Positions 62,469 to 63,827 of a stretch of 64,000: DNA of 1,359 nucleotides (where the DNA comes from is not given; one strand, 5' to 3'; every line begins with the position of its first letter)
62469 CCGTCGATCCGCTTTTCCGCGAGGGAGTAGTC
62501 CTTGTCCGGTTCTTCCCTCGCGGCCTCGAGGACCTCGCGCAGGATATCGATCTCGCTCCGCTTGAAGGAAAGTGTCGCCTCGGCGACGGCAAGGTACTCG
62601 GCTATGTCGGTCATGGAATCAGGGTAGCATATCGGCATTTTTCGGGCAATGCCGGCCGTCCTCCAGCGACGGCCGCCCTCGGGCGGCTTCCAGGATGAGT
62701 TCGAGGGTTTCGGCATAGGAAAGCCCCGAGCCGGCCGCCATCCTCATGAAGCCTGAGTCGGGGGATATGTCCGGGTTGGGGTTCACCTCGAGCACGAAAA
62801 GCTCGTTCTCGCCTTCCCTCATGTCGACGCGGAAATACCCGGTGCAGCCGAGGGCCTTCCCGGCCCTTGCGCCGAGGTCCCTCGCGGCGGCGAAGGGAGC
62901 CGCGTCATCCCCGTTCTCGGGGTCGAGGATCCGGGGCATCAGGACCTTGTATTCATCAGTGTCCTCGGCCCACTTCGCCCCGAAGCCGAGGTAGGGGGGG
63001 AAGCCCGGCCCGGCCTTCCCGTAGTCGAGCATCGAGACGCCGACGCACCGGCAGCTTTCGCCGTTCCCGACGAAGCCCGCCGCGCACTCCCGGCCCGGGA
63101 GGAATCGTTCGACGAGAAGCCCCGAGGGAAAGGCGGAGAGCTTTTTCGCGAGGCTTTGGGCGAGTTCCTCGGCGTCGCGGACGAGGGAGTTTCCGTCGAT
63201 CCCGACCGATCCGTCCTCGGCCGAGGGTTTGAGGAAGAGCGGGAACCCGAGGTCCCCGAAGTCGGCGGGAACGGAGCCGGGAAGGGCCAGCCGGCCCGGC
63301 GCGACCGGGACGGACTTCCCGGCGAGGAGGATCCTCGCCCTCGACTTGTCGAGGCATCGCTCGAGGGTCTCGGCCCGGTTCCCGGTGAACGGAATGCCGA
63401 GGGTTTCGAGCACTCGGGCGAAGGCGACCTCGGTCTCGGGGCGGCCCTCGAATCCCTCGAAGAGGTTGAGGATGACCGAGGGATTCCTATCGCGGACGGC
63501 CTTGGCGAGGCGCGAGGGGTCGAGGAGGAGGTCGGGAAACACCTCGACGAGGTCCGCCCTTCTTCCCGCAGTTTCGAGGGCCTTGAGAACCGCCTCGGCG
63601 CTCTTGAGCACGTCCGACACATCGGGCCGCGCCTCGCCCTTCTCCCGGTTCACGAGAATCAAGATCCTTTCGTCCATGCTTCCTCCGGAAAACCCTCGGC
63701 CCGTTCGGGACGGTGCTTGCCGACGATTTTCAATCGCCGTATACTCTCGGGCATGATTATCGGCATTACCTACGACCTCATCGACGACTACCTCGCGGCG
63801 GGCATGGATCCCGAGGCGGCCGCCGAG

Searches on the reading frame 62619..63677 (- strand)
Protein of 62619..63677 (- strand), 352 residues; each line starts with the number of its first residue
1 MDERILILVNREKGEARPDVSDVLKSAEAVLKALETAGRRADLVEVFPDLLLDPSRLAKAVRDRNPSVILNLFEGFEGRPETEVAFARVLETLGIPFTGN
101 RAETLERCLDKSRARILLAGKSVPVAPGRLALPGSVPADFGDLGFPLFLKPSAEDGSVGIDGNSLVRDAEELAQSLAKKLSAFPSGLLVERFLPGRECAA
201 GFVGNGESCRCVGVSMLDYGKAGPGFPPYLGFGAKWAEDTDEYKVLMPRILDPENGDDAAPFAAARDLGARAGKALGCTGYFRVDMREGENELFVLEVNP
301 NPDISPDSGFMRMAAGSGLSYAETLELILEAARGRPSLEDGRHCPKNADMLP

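Call 82: find_encoding_contigs(protein=window:62619-63677:-, flank=10000, max_places=10)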
Protein window:62619-63677:- (352 aa): 4 contigs read that carry it; 2 places shown.
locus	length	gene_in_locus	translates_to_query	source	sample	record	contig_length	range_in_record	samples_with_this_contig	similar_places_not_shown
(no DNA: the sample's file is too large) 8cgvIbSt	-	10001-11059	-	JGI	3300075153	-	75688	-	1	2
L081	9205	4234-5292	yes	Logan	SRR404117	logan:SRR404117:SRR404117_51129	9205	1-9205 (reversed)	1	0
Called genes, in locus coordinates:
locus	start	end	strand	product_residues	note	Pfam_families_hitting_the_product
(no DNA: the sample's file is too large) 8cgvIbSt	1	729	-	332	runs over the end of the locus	PF20030:bpMoxR (weak), PF00004:AAA, PF07726:AAA_3, PF07728:AAA_5, PF17863:AAA_lid_2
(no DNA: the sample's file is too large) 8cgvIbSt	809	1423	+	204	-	PF02577:BFN_dom, PF02151:UVR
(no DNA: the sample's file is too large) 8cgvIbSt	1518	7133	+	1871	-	PF02446:Glyco_hydro_77, PF00128:Alpha-amylase (faint)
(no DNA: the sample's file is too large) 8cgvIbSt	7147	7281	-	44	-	-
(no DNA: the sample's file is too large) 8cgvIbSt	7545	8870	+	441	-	PF04055:Radical_SAM, PF12544:LAM_C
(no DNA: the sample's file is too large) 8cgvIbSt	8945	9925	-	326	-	PF07478:Dala_Dala_lig_C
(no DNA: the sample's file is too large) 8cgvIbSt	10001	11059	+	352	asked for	PF07478:Dala_Dala_lig_C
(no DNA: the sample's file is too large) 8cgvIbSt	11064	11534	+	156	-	PF00583:Acetyltransf_1, PF13673:Acetyltransf_10, PF13508:Acetyltransf_7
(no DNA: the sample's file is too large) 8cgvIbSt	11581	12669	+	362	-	-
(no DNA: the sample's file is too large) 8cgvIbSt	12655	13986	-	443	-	PF14821:Thr_synth_N, PF00291:PALP, PF24857:THR4_C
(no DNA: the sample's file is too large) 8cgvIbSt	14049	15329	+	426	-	PF00275:EPSP_synthase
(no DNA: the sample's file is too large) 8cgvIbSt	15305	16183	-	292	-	PF27507:DjlA_TM (faint), PF00226:DnaJ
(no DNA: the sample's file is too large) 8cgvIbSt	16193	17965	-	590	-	-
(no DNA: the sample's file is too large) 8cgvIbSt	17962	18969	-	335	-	-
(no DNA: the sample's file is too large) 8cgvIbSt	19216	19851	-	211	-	PF00486:Trans_reg_C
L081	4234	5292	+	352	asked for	PF07478:Dala_Dala_lig_C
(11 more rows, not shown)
